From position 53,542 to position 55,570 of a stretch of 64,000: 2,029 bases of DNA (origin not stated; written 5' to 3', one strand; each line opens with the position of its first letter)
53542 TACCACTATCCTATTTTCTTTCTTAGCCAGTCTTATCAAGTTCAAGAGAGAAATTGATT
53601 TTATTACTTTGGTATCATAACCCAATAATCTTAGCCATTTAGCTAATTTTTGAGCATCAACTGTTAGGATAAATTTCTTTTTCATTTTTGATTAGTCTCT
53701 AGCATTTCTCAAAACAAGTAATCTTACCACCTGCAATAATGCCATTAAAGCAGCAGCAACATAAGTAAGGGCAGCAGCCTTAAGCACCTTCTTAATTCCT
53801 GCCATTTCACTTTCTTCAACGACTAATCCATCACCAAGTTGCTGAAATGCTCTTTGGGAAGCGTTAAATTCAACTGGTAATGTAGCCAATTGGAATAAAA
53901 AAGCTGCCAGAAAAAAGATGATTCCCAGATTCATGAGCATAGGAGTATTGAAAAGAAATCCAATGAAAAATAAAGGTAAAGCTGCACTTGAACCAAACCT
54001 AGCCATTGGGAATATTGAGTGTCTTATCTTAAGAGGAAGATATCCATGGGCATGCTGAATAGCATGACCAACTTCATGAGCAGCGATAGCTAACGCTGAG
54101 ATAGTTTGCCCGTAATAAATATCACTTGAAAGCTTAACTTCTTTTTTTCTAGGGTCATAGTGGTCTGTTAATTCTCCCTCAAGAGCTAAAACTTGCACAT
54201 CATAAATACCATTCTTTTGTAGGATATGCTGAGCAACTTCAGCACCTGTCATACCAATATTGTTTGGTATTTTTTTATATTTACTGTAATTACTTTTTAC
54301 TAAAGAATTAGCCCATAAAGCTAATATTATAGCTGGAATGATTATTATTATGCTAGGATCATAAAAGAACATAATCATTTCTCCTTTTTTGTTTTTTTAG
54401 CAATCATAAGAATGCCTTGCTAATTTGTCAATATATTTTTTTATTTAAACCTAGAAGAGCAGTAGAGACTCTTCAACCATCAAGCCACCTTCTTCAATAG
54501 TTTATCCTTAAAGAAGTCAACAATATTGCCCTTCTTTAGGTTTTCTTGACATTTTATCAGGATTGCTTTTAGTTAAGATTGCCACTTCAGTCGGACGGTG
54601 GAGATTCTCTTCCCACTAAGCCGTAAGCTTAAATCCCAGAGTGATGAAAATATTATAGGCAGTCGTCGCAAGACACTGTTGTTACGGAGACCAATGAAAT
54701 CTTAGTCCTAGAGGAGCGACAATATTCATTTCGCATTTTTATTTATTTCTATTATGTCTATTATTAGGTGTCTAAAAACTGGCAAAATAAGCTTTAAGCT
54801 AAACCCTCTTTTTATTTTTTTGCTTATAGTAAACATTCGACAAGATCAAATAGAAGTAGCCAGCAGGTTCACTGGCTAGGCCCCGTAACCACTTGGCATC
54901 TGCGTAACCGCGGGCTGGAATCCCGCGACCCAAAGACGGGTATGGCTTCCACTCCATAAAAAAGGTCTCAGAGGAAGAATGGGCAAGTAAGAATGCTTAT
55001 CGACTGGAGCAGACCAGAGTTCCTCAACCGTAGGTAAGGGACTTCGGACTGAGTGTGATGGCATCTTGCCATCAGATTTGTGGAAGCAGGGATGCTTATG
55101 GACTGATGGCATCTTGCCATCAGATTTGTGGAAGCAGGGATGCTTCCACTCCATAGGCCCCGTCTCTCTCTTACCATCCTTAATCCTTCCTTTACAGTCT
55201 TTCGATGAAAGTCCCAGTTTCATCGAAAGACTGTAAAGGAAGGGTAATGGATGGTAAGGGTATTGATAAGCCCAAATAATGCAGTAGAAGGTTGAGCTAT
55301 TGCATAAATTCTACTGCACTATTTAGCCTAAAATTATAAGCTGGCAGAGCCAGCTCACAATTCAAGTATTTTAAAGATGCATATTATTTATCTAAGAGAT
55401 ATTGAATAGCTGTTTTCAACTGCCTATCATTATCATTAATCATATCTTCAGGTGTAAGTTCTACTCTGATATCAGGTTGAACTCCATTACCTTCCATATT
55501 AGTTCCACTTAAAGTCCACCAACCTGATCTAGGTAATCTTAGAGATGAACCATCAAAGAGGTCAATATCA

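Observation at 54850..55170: GC-rich, densely structured gene-free locus between two minus-strand genes: candidate novel large ncRNA or repeat nest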

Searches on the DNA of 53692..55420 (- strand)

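Call 7: search_rna_families(source=window, start=54350, end=55420, threshold=evalue, max_evalue=10, show_alignments=4)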
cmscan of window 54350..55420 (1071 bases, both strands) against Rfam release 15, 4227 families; matches with E-value up to 10: 19.
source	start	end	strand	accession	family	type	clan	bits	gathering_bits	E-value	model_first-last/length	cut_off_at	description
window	55168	55260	+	RF04202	MIR5380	Gene; miRNA;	-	49.5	150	8.3e-09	20-118/137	no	MIR5380 microRNA precursor family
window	55170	55258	-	RF04202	MIR5380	Gene; miRNA;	-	46.6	150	5e-08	22-116/137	no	MIR5380 microRNA precursor family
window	55167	55261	+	RF03634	mir-3524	Gene; miRNA;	-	35.1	99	9.1e-06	1-84/84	no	mir-3524 microRNA precursor family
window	55157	55270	+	RF01043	MIR1023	Gene; miRNA;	-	33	90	6.3e-05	1-165/165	no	MIR1023 microRNA precursor family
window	55166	55262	+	RF03849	MIR1219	Gene; miRNA;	-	32.7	79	0.00014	1-82/82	no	MIR1219 microRNA precursor family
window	55159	55271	-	RF01043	MIR1023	Gene; miRNA;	-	31.2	90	0.00019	1-165/165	no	MIR1023 microRNA precursor family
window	55174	55254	-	RF03670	MIR3932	Gene; miRNA;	-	30.7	150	0.001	1-123/123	no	MIR3932 microRNA precursor family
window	55170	55258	-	RF01915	mir-2238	Gene; miRNA;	-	30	52.2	0.00032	1-86/86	no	mir-2238 microRNA precursor family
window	55170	55258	+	RF01915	mir-2238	Gene; miRNA;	-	30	52.2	0.00032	1-86/86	no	mir-2238 microRNA precursor family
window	55172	55262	-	RF03389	mir-4738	Gene; miRNA;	-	24.9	81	0.033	1-87/87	no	mir-4738 microRNA precursor family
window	55180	55248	+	RF04066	mir-1256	Gene; miRNA;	-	23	70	0.052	1-70/70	no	mir-1256 microRNA precursor family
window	55165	55261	+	RF03389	mir-4738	Gene; miRNA;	-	23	81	0.11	1-87/87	no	mir-4738 microRNA precursor family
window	55177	55251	-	RF00657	mir-184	Gene; miRNA;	-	20.4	54.1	0.13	1-86/86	no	mir-184 microRNA precursor family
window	54772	54823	+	RF02074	STnc240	Gene; sRNA;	-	20.1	55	4.5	1-77/77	no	Enterobacterial sRNA STnc240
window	55260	55335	-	RF00908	MIR529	Gene; miRNA;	-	20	75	0.12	1-131/131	no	MIR529 microRNA precursor family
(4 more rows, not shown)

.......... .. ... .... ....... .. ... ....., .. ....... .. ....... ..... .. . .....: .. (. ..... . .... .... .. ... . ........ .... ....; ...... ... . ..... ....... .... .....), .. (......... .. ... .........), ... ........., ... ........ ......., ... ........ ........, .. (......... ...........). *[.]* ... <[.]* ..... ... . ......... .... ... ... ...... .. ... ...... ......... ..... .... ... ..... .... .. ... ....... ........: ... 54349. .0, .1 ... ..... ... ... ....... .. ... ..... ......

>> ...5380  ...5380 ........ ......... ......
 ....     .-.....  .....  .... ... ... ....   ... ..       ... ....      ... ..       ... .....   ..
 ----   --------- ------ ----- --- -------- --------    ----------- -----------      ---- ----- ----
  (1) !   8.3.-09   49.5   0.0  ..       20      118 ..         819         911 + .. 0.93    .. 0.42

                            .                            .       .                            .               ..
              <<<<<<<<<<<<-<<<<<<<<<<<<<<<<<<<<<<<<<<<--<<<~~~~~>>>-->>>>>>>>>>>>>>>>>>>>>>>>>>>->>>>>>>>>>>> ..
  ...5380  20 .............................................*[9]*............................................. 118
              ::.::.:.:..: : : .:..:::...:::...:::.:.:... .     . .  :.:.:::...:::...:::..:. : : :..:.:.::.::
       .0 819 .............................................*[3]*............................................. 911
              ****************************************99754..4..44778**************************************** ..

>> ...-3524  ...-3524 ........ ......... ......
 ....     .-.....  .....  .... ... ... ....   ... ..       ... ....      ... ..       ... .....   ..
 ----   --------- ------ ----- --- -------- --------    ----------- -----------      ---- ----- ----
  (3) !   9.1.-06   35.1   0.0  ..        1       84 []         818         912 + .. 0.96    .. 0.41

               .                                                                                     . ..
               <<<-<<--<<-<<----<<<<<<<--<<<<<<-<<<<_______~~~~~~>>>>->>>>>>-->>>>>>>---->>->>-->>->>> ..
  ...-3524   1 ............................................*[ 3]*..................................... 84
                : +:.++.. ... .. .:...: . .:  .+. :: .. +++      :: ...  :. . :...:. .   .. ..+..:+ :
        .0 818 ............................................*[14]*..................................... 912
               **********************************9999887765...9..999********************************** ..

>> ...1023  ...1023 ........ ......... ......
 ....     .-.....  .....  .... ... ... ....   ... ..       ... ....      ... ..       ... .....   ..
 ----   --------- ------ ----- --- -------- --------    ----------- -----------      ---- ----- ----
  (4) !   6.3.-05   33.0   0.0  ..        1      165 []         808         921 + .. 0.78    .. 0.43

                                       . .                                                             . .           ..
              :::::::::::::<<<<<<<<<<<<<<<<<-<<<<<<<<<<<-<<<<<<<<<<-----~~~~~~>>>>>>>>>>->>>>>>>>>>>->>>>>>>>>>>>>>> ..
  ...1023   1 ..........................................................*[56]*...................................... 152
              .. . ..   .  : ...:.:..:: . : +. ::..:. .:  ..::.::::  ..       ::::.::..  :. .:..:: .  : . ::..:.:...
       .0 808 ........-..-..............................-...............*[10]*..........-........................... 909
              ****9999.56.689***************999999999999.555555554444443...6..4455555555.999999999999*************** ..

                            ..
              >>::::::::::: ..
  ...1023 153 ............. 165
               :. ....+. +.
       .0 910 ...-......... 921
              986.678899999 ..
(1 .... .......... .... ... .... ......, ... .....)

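Call 38: search_rna_families(source=L006, start=7200, end=8460, threshold=evalue, max_evalue=1)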
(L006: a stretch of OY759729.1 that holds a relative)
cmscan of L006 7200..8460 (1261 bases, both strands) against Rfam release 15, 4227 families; matches with E-value up to 1: 0.
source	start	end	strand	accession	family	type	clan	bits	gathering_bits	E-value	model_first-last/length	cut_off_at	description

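Call 39: search_rna_families(sources=[L001, L002, L003, L004, L005, L006, L007, L081], threshold=gathering)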
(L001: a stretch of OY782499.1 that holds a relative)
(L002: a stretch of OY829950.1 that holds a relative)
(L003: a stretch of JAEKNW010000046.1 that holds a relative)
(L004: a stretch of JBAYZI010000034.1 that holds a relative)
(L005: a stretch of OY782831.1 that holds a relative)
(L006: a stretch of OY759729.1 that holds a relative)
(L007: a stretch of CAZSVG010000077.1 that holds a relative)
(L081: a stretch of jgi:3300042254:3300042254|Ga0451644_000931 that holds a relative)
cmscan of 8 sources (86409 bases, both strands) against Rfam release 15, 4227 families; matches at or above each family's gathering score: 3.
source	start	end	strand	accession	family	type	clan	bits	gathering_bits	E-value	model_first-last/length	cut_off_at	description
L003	4439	4512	-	RF00005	tRNA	Gene; tRNA;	CL00001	71.7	29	1.4e-13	1-71/71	no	tRNA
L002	3993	4109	+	RF02003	group-II-D1D4-4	Intron;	CL00102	58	49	5e-10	1-138/138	no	Group II catalytic intron D1-D4-4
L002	5804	5873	+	RF00029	Intron_gpII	Intron;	-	53.7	40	1.3e-07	1-77/77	no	Group II catalytic intron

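Call 43: search_dna_similar(query=window:54600-55270:+, collection=phages, mode=distant, max_evalue=0.01)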
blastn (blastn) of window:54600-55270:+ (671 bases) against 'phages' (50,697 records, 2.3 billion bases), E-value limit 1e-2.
No match.

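Call 44: search_dna_similar(query=window:54600-55270:+, collection=plasmids, mode=distant, max_evalue=0.01)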
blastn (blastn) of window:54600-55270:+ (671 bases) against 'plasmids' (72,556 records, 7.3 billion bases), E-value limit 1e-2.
No match.

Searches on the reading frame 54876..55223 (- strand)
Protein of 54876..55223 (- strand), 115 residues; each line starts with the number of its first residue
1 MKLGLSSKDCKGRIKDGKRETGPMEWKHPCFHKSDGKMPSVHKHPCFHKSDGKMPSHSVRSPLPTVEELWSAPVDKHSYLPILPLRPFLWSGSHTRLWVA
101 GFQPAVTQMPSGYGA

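Call 42: find_homologous_proteins(query=window:54876-55223:-, max_evalue=0.001)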
Query window:54876-55223:-: 5 candidates shared short words with the query, none scored E <= 0.001.

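Call 69: search_protein_representatives(protein=window:54876-55223:-)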
Query: 115 residues. Proteins with E-value up to 0.001 (for the whole library): 1; up to 1e-10: 0; up to 1e-30: 0. The best 1 are listed.
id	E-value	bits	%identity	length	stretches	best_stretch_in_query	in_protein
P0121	9.1e-04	35.8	54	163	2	19-59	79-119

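Call 71: find_encoding_contigs(protein=P0121, flank=10000, max_places=10)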
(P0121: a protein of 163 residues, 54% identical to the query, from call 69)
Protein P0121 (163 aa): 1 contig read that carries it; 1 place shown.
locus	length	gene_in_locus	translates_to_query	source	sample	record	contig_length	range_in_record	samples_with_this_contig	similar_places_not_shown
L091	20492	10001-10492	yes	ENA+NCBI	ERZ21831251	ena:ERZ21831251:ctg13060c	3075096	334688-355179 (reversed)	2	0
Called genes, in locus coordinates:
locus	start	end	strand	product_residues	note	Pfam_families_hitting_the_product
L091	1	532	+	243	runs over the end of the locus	-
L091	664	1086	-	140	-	PF02001:DUF134, PF23455:DUF7129 (weak), PF09723:Zn_ribbon_8 (weak)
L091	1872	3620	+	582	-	PF00664:ABC_membrane, PF00005:ABC_tran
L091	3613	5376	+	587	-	PF00664:ABC_membrane, PF00005:ABC_tran, PF02463:SMC_N (weak)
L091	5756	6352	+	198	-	PF13580:SIS_2, PF01380:SIS (weak)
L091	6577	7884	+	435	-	PF05697:Trigger_N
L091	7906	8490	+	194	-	PF00574:CLP_protease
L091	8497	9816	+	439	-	PF06689:zf-C4_ClpX, PF05496:RuvB_N (weak), PF00004:AAA, PF07724:AAA_2, PF07728:AAA_5 (weak), PF10431:ClpB_D2-small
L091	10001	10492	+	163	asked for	-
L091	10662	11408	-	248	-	PF00300:His_Phos_1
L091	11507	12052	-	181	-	PF01923:Cob_adeno_trans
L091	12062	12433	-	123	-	PF01042:Ribonuc_L-PSP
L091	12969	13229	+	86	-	PF01257:2Fe-2S_thioredx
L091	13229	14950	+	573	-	PF12838:Fer4_7 (weak), PF13187:Fer4_9 (weak), PF13237:Fer4_10, PF14697:Fer4_21 (weak), PF12837:Fer4_6 (weak), PF00037:Fer4 (weak), PF02906:Fe_hyd_lg_C, PF04060:FeS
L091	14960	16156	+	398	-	PF07228:SpoIIE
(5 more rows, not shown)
